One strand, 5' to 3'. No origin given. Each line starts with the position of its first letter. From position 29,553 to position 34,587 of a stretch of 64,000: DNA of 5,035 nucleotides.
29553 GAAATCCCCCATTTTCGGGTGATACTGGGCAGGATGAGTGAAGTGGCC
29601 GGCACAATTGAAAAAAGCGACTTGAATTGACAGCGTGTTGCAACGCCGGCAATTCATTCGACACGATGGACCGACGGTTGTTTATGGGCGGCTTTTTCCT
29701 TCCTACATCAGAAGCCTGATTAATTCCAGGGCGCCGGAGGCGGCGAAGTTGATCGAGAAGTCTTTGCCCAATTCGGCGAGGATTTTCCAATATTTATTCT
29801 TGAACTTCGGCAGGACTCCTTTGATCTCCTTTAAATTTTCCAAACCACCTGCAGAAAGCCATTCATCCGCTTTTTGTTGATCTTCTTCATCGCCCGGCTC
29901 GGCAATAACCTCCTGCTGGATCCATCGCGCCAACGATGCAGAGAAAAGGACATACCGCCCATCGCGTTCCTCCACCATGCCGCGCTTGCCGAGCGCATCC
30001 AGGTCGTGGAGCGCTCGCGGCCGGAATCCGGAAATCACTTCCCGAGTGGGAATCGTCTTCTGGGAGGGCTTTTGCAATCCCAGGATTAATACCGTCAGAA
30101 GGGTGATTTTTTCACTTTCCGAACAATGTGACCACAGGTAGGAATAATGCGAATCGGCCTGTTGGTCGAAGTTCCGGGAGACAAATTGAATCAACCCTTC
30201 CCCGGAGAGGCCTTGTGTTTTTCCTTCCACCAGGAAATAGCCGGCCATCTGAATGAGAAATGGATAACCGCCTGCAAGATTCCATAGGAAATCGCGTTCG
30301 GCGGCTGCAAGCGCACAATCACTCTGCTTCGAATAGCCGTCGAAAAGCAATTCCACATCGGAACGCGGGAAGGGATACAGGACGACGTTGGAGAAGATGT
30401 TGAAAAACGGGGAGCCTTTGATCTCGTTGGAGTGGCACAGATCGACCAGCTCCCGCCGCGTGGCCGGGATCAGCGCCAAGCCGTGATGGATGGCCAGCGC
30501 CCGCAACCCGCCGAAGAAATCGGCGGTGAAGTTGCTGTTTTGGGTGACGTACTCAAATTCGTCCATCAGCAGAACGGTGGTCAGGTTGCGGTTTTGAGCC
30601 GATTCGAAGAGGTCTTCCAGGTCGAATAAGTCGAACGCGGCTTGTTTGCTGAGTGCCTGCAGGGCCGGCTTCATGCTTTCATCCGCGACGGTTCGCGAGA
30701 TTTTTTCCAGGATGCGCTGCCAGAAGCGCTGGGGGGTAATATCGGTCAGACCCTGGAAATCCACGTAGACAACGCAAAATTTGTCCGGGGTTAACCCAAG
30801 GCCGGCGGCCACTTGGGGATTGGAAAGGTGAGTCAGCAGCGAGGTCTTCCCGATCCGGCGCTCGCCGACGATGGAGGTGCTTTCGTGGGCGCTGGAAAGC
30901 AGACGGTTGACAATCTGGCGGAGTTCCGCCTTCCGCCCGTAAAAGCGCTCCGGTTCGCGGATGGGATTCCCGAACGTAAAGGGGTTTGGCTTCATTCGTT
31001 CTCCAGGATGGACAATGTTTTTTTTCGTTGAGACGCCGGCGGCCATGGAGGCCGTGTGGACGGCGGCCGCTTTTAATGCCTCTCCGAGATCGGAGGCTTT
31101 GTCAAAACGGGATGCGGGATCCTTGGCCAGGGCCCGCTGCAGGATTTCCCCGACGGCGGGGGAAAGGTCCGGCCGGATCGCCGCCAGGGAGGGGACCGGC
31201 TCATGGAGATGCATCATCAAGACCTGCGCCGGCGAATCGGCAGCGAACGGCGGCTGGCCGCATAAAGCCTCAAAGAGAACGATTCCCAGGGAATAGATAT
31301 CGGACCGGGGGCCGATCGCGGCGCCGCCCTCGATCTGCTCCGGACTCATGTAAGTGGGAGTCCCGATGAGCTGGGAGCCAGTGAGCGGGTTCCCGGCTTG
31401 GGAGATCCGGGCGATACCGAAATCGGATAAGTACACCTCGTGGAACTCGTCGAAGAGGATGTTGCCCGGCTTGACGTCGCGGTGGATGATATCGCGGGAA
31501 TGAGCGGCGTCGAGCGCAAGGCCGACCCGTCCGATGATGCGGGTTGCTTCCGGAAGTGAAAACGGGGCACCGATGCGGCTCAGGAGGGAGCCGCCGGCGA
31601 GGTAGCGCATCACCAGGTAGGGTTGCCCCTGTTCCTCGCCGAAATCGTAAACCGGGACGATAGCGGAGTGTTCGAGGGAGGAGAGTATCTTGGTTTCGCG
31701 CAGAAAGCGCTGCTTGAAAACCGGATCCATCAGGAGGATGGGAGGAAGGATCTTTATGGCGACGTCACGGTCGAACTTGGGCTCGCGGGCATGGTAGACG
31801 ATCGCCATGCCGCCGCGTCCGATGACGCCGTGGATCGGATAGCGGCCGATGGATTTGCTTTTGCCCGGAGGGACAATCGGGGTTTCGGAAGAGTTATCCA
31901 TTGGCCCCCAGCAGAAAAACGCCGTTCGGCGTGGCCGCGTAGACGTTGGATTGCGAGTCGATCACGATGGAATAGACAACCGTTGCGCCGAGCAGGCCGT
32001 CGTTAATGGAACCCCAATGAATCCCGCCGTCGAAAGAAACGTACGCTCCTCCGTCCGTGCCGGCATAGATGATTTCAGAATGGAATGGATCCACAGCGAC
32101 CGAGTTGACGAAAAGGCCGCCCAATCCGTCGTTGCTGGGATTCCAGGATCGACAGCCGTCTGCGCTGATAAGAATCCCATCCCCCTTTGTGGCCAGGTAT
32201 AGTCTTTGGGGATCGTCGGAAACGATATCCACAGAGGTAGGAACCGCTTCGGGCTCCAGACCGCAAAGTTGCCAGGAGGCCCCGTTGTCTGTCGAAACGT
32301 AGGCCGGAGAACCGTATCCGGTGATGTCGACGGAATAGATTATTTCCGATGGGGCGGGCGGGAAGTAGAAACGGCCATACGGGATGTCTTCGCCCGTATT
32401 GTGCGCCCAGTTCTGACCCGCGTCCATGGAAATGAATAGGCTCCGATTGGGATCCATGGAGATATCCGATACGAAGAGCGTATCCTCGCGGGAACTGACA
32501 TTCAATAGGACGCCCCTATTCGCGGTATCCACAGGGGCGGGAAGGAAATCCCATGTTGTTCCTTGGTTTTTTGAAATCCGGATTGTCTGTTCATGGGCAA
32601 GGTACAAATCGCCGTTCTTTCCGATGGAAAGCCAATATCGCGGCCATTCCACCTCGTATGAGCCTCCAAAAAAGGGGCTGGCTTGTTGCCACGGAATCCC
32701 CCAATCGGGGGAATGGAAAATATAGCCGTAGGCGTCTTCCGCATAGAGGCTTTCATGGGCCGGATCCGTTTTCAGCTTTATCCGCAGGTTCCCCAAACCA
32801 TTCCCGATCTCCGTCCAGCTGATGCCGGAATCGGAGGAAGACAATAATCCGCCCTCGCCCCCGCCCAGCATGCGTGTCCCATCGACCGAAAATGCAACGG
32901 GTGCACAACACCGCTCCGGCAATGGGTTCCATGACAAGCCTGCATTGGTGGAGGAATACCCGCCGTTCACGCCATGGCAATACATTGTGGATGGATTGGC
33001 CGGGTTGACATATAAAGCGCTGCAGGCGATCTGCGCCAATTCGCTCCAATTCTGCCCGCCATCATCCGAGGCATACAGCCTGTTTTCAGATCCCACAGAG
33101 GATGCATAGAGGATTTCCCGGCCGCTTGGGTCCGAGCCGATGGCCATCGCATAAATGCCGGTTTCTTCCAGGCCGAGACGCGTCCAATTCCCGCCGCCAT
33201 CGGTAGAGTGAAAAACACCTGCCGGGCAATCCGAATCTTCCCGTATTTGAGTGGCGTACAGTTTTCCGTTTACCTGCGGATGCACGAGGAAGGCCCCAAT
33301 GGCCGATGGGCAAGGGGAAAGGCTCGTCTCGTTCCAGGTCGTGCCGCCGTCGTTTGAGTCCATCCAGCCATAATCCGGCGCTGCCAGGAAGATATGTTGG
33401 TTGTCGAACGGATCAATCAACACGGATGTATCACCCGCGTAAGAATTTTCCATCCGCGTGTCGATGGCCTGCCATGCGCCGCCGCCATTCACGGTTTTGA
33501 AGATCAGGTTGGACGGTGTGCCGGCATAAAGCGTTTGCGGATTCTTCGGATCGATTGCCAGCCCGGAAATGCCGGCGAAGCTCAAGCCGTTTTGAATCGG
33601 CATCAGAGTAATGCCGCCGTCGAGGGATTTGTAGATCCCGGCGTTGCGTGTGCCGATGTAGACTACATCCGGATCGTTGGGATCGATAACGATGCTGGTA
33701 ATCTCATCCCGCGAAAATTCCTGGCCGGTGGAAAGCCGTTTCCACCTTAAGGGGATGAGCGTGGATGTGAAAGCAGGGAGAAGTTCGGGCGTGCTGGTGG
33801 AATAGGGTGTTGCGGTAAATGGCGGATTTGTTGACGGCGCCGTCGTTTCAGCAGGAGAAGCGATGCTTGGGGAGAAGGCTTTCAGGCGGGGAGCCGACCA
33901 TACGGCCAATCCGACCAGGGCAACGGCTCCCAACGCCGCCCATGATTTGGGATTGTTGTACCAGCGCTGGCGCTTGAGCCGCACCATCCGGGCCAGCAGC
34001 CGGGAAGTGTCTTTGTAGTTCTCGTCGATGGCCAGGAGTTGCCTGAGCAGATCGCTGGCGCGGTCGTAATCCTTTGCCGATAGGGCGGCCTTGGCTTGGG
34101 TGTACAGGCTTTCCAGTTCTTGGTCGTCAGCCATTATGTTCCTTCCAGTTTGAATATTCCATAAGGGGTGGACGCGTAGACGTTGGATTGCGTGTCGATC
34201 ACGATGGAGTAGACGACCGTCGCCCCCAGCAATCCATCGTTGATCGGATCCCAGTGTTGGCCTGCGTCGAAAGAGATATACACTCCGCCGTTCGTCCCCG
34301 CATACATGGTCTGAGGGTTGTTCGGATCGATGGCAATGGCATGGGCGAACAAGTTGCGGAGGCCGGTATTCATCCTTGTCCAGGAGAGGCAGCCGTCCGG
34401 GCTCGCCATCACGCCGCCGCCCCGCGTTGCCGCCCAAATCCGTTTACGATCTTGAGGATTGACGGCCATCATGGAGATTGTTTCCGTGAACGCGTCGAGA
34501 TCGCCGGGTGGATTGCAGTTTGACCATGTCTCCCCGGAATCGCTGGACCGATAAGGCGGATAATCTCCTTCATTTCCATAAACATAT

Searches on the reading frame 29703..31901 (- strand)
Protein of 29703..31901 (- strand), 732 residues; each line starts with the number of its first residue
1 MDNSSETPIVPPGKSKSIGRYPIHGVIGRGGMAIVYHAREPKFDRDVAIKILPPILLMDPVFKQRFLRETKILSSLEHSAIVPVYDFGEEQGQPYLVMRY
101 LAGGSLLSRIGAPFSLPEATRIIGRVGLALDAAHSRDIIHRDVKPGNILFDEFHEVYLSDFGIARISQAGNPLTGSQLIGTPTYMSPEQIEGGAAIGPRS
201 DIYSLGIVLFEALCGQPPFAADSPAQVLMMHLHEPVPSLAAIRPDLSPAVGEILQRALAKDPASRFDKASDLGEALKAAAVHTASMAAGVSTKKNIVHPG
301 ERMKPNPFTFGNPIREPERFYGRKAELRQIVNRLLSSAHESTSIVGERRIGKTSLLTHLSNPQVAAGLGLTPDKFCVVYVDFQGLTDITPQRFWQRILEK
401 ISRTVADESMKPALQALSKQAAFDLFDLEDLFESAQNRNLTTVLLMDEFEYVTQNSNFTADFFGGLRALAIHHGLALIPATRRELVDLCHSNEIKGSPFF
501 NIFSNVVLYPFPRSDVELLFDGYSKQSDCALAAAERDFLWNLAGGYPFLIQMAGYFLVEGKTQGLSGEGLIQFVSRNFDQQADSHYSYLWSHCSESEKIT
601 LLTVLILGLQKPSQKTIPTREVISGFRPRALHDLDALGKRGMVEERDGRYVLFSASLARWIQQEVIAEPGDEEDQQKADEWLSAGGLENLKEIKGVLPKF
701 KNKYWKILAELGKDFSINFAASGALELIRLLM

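Call 59: search_protein_families(library=pfam, proteins=[window:29703-31901:-], max_evalue=0.001)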
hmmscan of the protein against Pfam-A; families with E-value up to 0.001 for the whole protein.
window:29703-31901:- (732 aa): 10 families
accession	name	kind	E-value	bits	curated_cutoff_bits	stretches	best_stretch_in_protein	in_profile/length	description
PF00069.31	Pkinase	-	3e-47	161.7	31.7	1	23-266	3-252/263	Protein kinase domain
PF07714.23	PK_Tyr_Ser-Thr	-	9.9e-28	97.6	23.1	1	26-265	6-248/258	Protein tyrosine and serine/threonine kinase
PF20702.3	nSTAND2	-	7.3e-25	88.2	24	1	341-599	15-268/279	Novel STAND NTPase 2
PF14516.12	AAA_35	-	9.7e-08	31.6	27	1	319-562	11-248/331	AAA-like domain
PF13401.12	AAA_22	-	2e-07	31.8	27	1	341-484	7-125/130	AAA domain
PF13191.12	AAA_16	-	4.4e-07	31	32.6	1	319-453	1-145/167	AAA ATPase domain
PF01636.29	APH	-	2e-05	24.9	23.2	0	64-136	35-110/239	Phosphotransferase enzyme family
PF01637.24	ATPase_2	-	6.7e-05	23.2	33.2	1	320-453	1-123/225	ATPase domain predominantly from Archaea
PF20703.3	nSTAND1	-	7.9e-05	22.9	27.1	1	316-491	12-169/379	Novel STAND NTPase 1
PF13481.12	AAA_25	-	0.00029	21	27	1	322-457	17-160/195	AAA domain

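Call 99: search_protein_families(library=padloc, proteins=[window:29703-31901:-], max_evalue=0.001)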
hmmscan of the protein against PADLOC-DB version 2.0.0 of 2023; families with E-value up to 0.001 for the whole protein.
window:29703-31901:- (732 aa): 36 families (the best 25 are shown)
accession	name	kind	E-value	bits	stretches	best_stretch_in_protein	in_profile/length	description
PDLC04053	PD-T4-6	-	5.4e-88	293.4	1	15-287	5-279/311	-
PDLC04042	PD-T4-6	-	2.2e-87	291.4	1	17-288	7-281/292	-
PDLC04043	PD-T4-6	-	1e-82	276.6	1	14-292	10-289/452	-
PDLC04061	PD-T4-6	-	1.6e-82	276.7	1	13-306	10-313/510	-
PDLC04054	PD-T4-6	-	1.8e-80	269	1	19-317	11-309/347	-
PDLC04060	PD-T4-6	-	4.3e-76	254.8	1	19-280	8-270/486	-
PDLC04039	PD-T4-6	-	1.7e-75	252.8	1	17-295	12-293/458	-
PDLC04041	PD-T4-6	-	1.9e-70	236.3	1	18-288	27-301/443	-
PDLC04047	PD-T4-6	-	1.2e-69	232.9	1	15-291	6-284/327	-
PDLC04057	PD-T4-6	-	1.6e-68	229.8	1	19-281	8-272/443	-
PDLC04052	PD-T4-6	-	3.3e-66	222.5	1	19-294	9-291/496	-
PDLC04138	mad6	-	3.2e-65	219.3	1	15-286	47-320/659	mads_6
PDLC04040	PD-T4-6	-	1.3e-64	216.9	1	26-285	1-271/547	-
PDLC04048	PD-T4-6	-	4.2e-62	208.6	1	19-280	10-273/354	-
PDLC04064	PD-T4-6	-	1.2e-51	173.8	1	14-279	15-280/369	-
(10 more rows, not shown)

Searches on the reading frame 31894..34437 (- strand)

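Call 59: search_protein_families(library=pfam, proteins=[window:31894-34437:-], max_evalue=0.001)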
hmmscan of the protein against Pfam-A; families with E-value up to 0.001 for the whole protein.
window:31894-34437:- (847 aa): 4 families
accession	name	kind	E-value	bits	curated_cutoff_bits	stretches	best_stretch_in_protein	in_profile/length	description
PF15902.12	Sortilin-Vps10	-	4.7e-27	95.3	33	2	312-424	3-114/446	Sortilin, neurotensin receptor 3,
PF14870.12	PSII_BNR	-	1.3e-11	44.8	27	1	322-469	9-142/303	Photosynthesis system II assembly factor YCF48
PF02012.26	BNR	-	1.6e-10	39.8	27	0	713-724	1-12/12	BNR/Asp-box repeat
PF13088.12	BNR_2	-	6.5e-06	26.1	31.4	0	356-471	82-205/277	BNR repeat-like domain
